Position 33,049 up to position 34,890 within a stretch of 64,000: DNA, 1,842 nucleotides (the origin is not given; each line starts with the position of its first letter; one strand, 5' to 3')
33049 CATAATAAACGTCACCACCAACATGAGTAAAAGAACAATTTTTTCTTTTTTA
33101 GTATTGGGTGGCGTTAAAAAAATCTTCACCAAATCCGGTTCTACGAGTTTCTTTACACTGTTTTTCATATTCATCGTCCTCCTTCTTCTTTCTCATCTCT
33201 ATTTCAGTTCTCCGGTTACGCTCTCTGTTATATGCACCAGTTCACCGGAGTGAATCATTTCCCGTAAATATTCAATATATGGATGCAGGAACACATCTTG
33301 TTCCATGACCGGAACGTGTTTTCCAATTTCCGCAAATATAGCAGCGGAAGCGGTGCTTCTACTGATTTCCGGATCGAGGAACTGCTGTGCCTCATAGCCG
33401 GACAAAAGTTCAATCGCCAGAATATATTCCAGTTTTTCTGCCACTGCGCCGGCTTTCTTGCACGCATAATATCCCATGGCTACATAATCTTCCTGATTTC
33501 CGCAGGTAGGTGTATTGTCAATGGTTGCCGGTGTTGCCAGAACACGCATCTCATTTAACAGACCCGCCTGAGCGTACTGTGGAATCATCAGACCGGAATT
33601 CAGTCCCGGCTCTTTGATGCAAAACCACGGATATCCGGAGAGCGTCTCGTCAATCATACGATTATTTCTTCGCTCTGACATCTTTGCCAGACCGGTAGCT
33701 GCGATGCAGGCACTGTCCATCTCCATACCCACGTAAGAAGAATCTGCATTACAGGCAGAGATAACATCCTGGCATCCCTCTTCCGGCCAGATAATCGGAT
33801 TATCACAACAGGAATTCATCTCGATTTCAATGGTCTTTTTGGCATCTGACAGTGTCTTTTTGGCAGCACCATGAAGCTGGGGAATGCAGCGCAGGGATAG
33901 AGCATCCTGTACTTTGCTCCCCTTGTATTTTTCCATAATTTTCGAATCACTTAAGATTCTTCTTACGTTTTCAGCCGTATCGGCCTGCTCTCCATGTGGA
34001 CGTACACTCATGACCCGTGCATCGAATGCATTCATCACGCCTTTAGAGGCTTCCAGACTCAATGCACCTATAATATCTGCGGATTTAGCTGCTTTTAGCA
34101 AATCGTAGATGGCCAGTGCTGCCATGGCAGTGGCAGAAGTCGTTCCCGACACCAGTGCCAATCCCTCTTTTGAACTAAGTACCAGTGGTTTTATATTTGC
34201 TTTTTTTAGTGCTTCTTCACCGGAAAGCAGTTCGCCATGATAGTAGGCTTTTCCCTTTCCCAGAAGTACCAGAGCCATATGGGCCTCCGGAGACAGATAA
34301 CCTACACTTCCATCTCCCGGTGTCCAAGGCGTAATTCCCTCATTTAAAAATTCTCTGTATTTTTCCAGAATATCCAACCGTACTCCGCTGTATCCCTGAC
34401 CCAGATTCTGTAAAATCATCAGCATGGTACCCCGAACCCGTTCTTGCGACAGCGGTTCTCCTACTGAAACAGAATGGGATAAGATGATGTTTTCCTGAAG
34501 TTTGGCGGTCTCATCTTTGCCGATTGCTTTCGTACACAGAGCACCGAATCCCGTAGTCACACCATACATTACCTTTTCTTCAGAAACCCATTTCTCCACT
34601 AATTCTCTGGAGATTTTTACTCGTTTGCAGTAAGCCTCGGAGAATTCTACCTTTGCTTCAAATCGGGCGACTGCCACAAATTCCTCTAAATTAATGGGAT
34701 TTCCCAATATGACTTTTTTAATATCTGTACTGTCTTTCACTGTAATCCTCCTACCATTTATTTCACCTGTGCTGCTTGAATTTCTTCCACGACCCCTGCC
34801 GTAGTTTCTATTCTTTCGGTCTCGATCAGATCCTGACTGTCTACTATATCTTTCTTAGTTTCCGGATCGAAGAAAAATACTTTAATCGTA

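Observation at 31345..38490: Probable ergothioneine/hercynine-to-trimethylamine locus likely to be mis-annotated as hutH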

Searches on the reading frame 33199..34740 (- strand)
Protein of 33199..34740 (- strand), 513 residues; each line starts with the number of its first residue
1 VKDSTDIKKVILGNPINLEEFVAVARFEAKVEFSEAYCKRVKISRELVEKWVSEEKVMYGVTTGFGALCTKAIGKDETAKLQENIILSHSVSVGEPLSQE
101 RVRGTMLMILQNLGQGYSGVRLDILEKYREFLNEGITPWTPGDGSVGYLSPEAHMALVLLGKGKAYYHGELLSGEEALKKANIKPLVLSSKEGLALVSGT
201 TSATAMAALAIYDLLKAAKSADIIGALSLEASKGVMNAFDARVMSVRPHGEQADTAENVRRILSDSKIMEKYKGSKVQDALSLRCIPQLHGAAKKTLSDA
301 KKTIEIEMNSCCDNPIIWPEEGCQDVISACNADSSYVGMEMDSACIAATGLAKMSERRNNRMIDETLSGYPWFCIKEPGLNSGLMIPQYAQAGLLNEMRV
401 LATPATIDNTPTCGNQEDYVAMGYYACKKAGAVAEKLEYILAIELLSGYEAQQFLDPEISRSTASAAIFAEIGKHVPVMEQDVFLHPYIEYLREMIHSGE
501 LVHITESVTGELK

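Call 4: search_solved_structures(query=window:33199-34740:-, max_evalue=0.001, show_alignments=1)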
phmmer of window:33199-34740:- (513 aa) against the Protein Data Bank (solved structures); distinct sequences matched with E-value up to 0.001: 39.
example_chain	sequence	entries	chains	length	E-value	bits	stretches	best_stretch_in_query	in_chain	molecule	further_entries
7tqr_A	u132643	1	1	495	2.5e-92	313.2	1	13-502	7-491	Probable histidine ammonia-lyase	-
1eb4_A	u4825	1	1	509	1.9e-85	290.5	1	23-503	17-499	HISTIDINE AMMONIA-LYASE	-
1b8f_A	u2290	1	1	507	2.4e-85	290.1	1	23-503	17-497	Histidine ammonia-lyase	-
1gk2_A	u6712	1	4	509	6.6e-85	288.7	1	23-503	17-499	HISTIDINE AMMONIA-LYASE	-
1gkj_A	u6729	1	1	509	7.4e-85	288.5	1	23-503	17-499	HISTIDINE AMMONIA-LYASE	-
1gk3_A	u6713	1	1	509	9.7e-85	288.1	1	23-503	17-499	HISTIDINE AMMONIA-LYASE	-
1gkm_B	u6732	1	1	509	1.1e-84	287.9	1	23-503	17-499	Histidine ammonia-lyase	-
6v6h_A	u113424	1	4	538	8.3e-81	275.2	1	29-501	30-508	Histidine ammonia-lyase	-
3kdy_A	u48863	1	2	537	3.8e-71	243.3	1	11-503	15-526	Histidine ammonia-lyase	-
2rjr_A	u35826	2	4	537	1.9e-70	241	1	11-503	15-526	Tyrosine aminomutase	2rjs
2ohy_A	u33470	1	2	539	1.9e-70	241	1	11-503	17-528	Tyrosine aminomutase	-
2qve_A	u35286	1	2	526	3.3e-70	240.2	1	13-503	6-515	Tyrosine Aminomutase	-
3kdz_A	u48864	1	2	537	6.5e-70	239.2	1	11-503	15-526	Histidine ammonia-lyase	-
3unv_A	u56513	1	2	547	2.6e-69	237.2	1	12-496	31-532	AdmH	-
2o6y_A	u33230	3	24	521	1.5e-51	178.6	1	11-446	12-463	Putative histidine ammonia-lyase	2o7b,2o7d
6s7j_A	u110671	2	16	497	8.7e-48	166.3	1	10-503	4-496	Uncharacterized protein | ergothionase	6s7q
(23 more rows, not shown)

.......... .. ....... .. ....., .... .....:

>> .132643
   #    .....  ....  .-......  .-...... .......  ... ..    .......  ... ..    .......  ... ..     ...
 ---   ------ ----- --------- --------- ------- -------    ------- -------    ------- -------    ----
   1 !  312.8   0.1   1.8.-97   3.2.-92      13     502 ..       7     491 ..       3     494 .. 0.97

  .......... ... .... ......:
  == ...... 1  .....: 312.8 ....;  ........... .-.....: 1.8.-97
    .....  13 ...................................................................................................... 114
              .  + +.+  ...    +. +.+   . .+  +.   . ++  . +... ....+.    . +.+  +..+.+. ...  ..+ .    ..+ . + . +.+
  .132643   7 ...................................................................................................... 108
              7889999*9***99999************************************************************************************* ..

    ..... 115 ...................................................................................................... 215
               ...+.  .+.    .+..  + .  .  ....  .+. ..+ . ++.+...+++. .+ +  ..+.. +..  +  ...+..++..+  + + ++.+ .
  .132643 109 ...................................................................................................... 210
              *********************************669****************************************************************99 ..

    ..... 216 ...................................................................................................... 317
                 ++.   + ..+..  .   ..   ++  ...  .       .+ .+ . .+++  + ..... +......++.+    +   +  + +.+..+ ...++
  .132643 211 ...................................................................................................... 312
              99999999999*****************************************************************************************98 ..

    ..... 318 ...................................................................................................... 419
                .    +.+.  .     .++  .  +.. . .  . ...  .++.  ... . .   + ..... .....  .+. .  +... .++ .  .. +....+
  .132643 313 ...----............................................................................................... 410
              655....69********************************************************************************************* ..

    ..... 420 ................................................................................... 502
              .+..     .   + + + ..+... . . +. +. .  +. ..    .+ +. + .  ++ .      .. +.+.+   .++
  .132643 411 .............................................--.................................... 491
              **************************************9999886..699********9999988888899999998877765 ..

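Call 5: search_protein_families(library=pfam, proteins=[window:33199-34740:-])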
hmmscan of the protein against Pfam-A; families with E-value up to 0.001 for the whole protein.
window:33199-34740:- (513 aa): 1 family
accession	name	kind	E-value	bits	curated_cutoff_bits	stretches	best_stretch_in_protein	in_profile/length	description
PF00221.24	Lyase_aromatic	-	1.2e-161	539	27.3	1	17-472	2-464/466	Aromatic amino acid lyase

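Call 6: search_protein_families(library=ncbifam, proteins=[window:33199-34740:-])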
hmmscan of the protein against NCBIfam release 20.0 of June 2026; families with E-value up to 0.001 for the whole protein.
window:33199-34740:- (513 aa): 8 families
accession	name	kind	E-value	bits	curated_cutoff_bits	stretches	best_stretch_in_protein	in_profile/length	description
NF006871.0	PRK09367.1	subfamily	6.3e-158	526.5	524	1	11-507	6-503/505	histidine ammonia-lyase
TIGR01225.1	hutH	equivalog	4.2e-152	507.2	539.15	1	13-506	5-499/506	histidine ammonia-lyase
TIGR04475.1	Phe_D_beta_mut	equivalog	1.2e-100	337.6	800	1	13-496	7-509/510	phenylalanine aminomutase (D-beta-phenylalanine forming)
TIGR03832.1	Tyr_2_3_mutase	equivalog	6.9e-94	315.2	501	1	13-495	3-506/507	tyrosine 2,3-aminomutase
NF053541.1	FlxA_rubin_TAL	equivalog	7.9e-81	272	700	1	17-497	2-497/498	flexirubin biosynthesis tyrosine ammonia-lyase FlxA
TIGR01226.1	phe_am_lyase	equivalog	3.4e-59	200.8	519.15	1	11-407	35-453/680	phenylalanine ammonia-lyase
NF041222.1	BagA_FevW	exception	2.8e-52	178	1000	1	23-504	16-522/529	bagremycin/ferroverdin biosynthesis tyrosine ammonia-lyase BagA/FevW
TIGR04473.1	taxol_Phe_23mut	exception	5.5e-37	127.4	1250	1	13-445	32-487/687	phenylalanine aminomutase (L-beta-phenylalanine forming)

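Call 67: find_related_loci(query=A2, collection=genome_contigs, flank=6000)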
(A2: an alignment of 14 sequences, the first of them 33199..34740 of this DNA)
Query A2 (513 aa) in genome_contigs; peptide patterns used: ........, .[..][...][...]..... (x = any residue, [..] = any of these).
599 stretches matched a pattern (row limit reached: there are more); 584 encode a relative of the query (tblastn E <= 1e-3); the best 80 are kept; 80 distinct loci.
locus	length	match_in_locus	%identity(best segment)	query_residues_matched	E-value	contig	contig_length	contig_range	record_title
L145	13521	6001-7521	81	7-513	0e+0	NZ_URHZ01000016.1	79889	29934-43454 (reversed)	Uncultured Clostridium sp. isolate UMGS1015, whole genome shotgun sequence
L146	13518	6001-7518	80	8-513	0e+0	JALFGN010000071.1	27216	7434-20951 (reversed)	MAG: Blautia sp. isolate SUG660 k141_192929, whole genome shotgun sequence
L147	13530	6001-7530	78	3-512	0e+0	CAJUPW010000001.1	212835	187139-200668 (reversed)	MAG TPA_asm: uncultured Oscillospiraceae bacterium isolate MGBC165440 genome assembly, contig: MGBC165440.1, whole genom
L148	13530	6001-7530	77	4-513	0e+0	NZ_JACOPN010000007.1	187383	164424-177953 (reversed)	Flintibacter faecis strain BX5 BX5_ctg007, whole genome shotgun sequence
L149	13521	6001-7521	78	6-512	0e+0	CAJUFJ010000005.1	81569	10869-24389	MAG TPA_asm: uncultured Oscillospiraceae bacterium isolate MGBC131434 genome assembly, contig: MGBC131434.5, whole genom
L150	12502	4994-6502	78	10-512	0e+0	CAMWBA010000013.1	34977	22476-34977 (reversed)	MAG TPA_asm: uncultured Firmicutes bacterium isolate SRR14862901_bin.1_metawrap_v1.3_MAG genome assembly, contig: NODE.4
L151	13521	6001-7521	77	6-512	0e+0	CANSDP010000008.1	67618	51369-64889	MAG TPA_asm: uncultured Firmicutes bacterium isolate SRR17794288_bin.23_metawrap_v1.3_MAG genome assembly, contig: NODE.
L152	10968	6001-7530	77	3-512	0e+0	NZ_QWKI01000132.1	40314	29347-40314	Pseudoflavonifractor sp. 60 Scaffold38_1, whole genome shotgun sequence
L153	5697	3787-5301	78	8-512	0e+0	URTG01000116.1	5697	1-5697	uncultured Clostridiales bacterium isolate UMGS1323 genome assembly, contig: NODE_8077_length_5697_cov_6.611210, whole g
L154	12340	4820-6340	77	6-512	0e+0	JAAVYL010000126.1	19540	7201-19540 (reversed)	MAG: Lawsonibacter sp. isolate ABMPRH_161_14 k141_1284560, whole genome shotgun sequence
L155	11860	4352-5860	77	10-512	0e+0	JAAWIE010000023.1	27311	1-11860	MAG: Lawsonibacter sp. isolate ABMPRH_160_1 SL341416_scaffold_4355, whole genome shotgun sequence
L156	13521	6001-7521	76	6-512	0e+0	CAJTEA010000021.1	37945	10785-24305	Oscillospiraceae bacterium isolate B83_8_IP_BP genome assembly, contig: MGBC000135.21, whole genome shotgun sequence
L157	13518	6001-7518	77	8-513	0e+0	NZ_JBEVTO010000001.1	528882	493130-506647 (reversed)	Oscillibacter sp. GMB15532 1, whole genome shotgun sequence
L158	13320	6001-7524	75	6-513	0e+0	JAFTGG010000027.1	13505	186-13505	MAG: Oscillospiraceae bacterium isolate RGIG3791 Roe_deer_Abomasum-5__c13885, whole genome shotgun sequence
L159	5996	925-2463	74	1-513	0e+0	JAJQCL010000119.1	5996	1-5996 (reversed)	MAG: Lachnospiraceae bacterium isolate C.7_11 NODE_2113_length_5996_cov_5.230264, whole genome shotgun sequence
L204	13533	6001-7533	64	2-512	0e+0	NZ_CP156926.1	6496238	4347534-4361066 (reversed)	Sporomusa aerivorans strain DSM 13326 chromosome, complete genome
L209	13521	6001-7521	63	6-512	0e+0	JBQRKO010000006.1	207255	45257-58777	Niallia sp. 01092 6, whole genome shotgun sequence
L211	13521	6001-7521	62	6-512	0e+0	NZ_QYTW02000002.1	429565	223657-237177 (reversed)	Siminovitchia terrae strain LMG 29736 Scaffold2, whole genome shotgun sequence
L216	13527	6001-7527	63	4-512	0e+0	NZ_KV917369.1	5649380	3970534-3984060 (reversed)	Priestia abyssalis strain DSM 25875 Scaffold1, whole genome shotgun sequence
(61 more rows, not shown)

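Call 69: search_protein_families(library=ncbifam, proteins=[L211:326-2011:+, L211:2008-3264:+, L216:9538-11214:+, L216:11214-12473:+, L216:552-2084:+, L209:9292-10953:+, L209:10969-12249:+, L204:8815-10851:+, L204:10937-12286:+, L204:1907-3439:+], max_evalue=1e-20)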
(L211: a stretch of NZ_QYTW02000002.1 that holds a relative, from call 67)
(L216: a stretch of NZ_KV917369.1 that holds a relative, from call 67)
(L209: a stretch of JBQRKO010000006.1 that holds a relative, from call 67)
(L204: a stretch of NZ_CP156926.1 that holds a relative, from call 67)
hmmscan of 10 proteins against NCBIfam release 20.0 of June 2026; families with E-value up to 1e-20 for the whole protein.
L211:326-2011:+ (561 aa): 3 families
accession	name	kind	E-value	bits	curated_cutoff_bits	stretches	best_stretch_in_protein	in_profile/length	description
TIGR01228.2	hutU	equivalog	1.2e-297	988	375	1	14-553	6-545/545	urocanate hydratase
NF058531.1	CH3_S_urocan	exception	1.3e-219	730.1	880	1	12-549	4-534/535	S-methyl thiourocanate hydratase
NF058530.1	thiouroc_hyd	equivalog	8.4e-215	714.4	930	1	19-549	2-530/535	thiourocanate hydratase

L211:2008-3264:+ (418 aa): 1 family
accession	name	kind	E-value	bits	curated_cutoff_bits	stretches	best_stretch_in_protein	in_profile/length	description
TIGR01224.1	hutI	equivalog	7.9e-150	498.9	298.15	1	35-414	1-375/377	imidazolonepropionase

L216:9538-11214:+ (558 aa): 3 families
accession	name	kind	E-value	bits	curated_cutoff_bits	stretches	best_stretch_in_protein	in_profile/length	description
TIGR01228.2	hutU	equivalog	4e-301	999.4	375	1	12-551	6-545/545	urocanate hydratase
NF058531.1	CH3_S_urocan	exception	9.5e-222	737.1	880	1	9-547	3-534/535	S-methyl thiourocanate hydratase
NF058530.1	thiouroc_hyd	equivalog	1.5e-214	713.6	930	1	17-548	2-531/535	thiourocanate hydratase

L216:11214-12473:+ (419 aa): 1 family
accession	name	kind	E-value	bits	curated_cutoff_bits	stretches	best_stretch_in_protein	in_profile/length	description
TIGR01224.1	hutI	equivalog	2.6e-147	490.6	298.15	1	35-414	1-375/377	imidazolonepropionase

L216:552-2084:+ (510 aa): 8 families
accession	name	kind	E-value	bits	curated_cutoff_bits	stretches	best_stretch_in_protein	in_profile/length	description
NF006871.0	PRK09367.1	subfamily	2.9e-220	732.2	524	1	3-498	2-498/505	histidine ammonia-lyase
TIGR01225.1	hutH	equivalog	5e-220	731.2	539.15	1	5-502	1-499/506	histidine ammonia-lyase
TIGR03832.1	Tyr_2_3_mutase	equivalog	1.1e-140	469.5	501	1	8-490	2-505/507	tyrosine 2,3-aminomutase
TIGR04475.1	Phe_D_beta_mut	equivalog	2.5e-134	448.7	800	1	5-489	3-506/510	phenylalanine aminomutase (D-beta-phenylalanine forming)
NF053541.1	FlxA_rubin_TAL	equivalog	5.2e-123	411.1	700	1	13-492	2-496/498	flexirubin biosynthesis tyrosine ammonia-lyase FlxA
NF041222.1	BagA_FevW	exception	3.2e-95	319.7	1000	1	9-488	5-510/529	bagremycin/ferroverdin biosynthesis tyrosine ammonia-lyase BagA/FevW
TIGR01226.1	phe_am_lyase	equivalog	9.5e-81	272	519.15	1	4-457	32-506/680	phenylalanine ammonia-lyase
TIGR04473.1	taxol_Phe_23mut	exception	5e-49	167.2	1250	1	35-456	60-501/687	phenylalanine aminomutase (L-beta-phenylalanine forming)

L209:9292-10953:+ (553 aa): 3 families
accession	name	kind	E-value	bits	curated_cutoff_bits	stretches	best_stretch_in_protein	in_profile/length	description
TIGR01228.2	hutU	equivalog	6.9e-299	992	375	1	12-550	6-544/545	urocanate hydratase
NF058531.1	CH3_S_urocan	exception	2.1e-225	749.2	880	1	9-547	3-534/535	S-methyl thiourocanate hydratase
NF058530.1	thiouroc_hyd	equivalog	1.3e-215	717.1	930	1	17-548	2-531/535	thiourocanate hydratase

L209:10969-12249:+ (426 aa): 1 family
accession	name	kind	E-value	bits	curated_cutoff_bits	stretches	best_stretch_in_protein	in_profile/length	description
TIGR01224.1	hutI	equivalog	3.3e-152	506.7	298.15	1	35-416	1-377/377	imidazolonepropionase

L204:8815-10851:+ (678 aa): 3 families
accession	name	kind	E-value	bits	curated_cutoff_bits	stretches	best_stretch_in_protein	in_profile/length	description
TIGR01228.2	hutU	equivalog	2.7e-131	438.9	375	1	103-644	17-538/545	urocanate hydratase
NF058531.1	CH3_S_urocan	exception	4.2e-100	335.7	880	1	108-643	22-530/535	S-methyl thiourocanate hydratase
NF058530.1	thiouroc_hyd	equivalog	3.6e-88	296.5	930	1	108-644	13-527/535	thiourocanate hydratase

L204:10937-12286:+ (449 aa): 1 family
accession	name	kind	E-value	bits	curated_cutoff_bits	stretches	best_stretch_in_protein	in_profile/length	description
TIGR01224.1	hutI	equivalog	4.1e-143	476.8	298.15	1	64-440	2-376/377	imidazolonepropionase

L204:1907-3439:+ (510 aa): 8 families
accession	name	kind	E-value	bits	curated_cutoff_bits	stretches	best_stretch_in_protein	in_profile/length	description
NF006871.0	PRK09367.1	subfamily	1e-169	565.4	524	1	8-502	5-502/505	histidine ammonia-lyase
TIGR01225.1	hutH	equivalog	2.9e-162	540.7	539.15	1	9-502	3-499/506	histidine ammonia-lyase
TIGR04475.1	Phe_D_beta_mut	equivalog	8.2e-105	351.4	800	2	10-267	6-266/510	phenylalanine aminomutase (D-beta-phenylalanine forming)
TIGR03832.1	Tyr_2_3_mutase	equivalog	9.8e-98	327.9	501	1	11-492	3-507/507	tyrosine 2,3-aminomutase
NF053541.1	FlxA_rubin_TAL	equivalog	5.5e-81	272.5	700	1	15-492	2-496/498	flexirubin biosynthesis tyrosine ammonia-lyase FlxA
NF041222.1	BagA_FevW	exception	1.1e-72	245.3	1000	2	11-265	5-263/529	bagremycin/ferroverdin biosynthesis tyrosine ammonia-lyase BagA/FevW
TIGR01226.1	phe_am_lyase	equivalog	1.8e-56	191.8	519.15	1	9-451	35-500/680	phenylalanine ammonia-lyase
TIGR04473.1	taxol_Phe_23mut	exception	7.8e-29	100.4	1250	1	15-452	36-497/687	phenylalanine aminomutase (L-beta-phenylalanine forming)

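Call 95: predict_structure(alignment_id=A3)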
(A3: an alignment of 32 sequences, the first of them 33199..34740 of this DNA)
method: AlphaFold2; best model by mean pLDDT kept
length: 513 residues; sequences in the alignment: 32
mean_pLDDT: 89.6   pTM: 0.92
mean pLDDT of the five models: 89.6, 88.2, 86.3, 85.4, 84.5
residues with pLDDT >= 90: 334; 70-90: 138; 50-70: 38; < 50: 3
segments of 3 or more residues with pLDDT < 50: none
pLDDT, mean of each block of 10 residues (from residue 1): 84 96 98 98 94 83 68 80 89 92 97 93 97 97 76 94 95 98 92 85 96 98 97 89 91 97 94 70 91 98 96 87 85 86 98 95 79 76 72 96 74 54 87 98 96 89 97 93 91 98 97 94
secondary structure, 60 per line:
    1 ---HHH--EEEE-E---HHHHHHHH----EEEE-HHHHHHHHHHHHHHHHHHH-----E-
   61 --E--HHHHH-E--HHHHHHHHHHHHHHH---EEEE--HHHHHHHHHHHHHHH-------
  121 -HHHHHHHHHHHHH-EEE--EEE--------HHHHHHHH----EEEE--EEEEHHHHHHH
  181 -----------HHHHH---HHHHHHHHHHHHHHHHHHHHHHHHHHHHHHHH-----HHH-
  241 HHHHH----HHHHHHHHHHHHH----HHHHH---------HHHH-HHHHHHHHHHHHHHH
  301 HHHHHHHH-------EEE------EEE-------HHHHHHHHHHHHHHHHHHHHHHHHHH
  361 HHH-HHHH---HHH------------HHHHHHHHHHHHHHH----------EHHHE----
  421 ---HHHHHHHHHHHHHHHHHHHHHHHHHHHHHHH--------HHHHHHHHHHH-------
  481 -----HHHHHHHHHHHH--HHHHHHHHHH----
elements in order: E9-12 H18-25 E30-33 H35-53 H66-70 H75-89 E93-96 H99-113 H122-134 E136-138 E141-143 H152-159 E164-167 E170-173 H174-180 H192-196 H200-231 H241-245 H250-262 H267-271 H281-284 H286-308 E316-318 E325-327 H335-363 H365-368 H387-401 H424-454 H463-473 H486-497 H500-509

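Call 97: fold_search(model_id=the predicted structure, library=pdb)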
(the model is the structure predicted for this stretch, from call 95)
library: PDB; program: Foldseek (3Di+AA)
matches with E <= 10: 749; with E <= 0.001: 90
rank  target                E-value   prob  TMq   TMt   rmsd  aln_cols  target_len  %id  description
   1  1gkj                  7.3e-35  1.00  0.92  0.93   2.3       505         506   34  Histidine Ammonia-Lyase (HAL) Mutant Y280F from Pseudomonas putida (released 2002-04-05)
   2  1eb4                  1.6e-34  1.00  0.92  0.93   2.6       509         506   34  Histidine Ammonia-Lyase (HAL) Mutant F329A from Pseudomonas putida (released 2002-02-21)
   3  1b8f                  4.3e-34  1.00  0.92  0.93   2.1       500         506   35  Histidine ammonia-lyase (HAL) from Pseudomonas putida (released 1999-05-06)
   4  1gk3                  7.2e-34  1.00  0.92  0.92   2.4       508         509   34  Histidine Ammonia-Lyase (HAL) Mutant D145A from Pseudomonas putida (released 2002-02-21)
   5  1gk2_A                6.8e-33  1.00  0.91  0.92   2.1       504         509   34  Histidine Ammonia-Lyase (HAL) Mutant F329G from Pseudomonas putida (released 2002-02-21)
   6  7tqr                  2.0e-32  1.00  0.89  0.94   2.9       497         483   35  Crystal Structure of histidine ammonia lyase from Thermoplasma acidophilum (released 2022-04-06)
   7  6v6h_C                3.3e-32  1.00  0.90  0.91   2.1       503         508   32  Crystal structure of histidine ammonia-lyase from Trypanosoma cruzi (released 2020-06-10)
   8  6v6h_D                4.5e-32  1.00  0.89  0.91   1.8       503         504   31  Crystal structure of histidine ammonia-lyase from Trypanosoma cruzi (released 2020-06-10)
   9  6v6h_B                4.7e-32  1.00  0.89  0.90   2.3       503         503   31  Crystal structure of histidine ammonia-lyase from Trypanosoma cruzi (released 2020-06-10)
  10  6v6h_A                1.1e-31  1.00  0.90  0.91   2.1       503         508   32  Crystal structure of histidine ammonia-lyase from Trypanosoma cruzi (released 2020-06-10)
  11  2ohy_B                1.3e-30  1.00  0.92  0.89   3.0       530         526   32  X-ray Crystal Structure of Tyrosine Aminomutase from streptomyces globisporus (released 2007-06-12)
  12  6s7j_C                1.6e-30  1.00  0.88  0.91   2.7       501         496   26  Native crystal structure of ergothioneine degrading enzyme Ergothionase from Treponema denticola (released 2019-07-17)
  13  6s7j_A                1.7e-30  1.00  0.88  0.91   2.7       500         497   26  Native crystal structure of ergothioneine degrading enzyme Ergothionase from Treponema denticola (released 2019-07-17)
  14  3kdz_A                5.5e-30  1.00  0.91  0.88   3.0       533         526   32  X-ray crystal structure of a tyrosine aminomutase mutant construct with bound ligand (released 2010-07-07)
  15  6s7j_F                7.4e-30  1.00  0.87  0.90   2.8       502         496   26  Native crystal structure of ergothioneine degrading enzyme Ergothionase from Treponema denticola (released 2019-07-17)
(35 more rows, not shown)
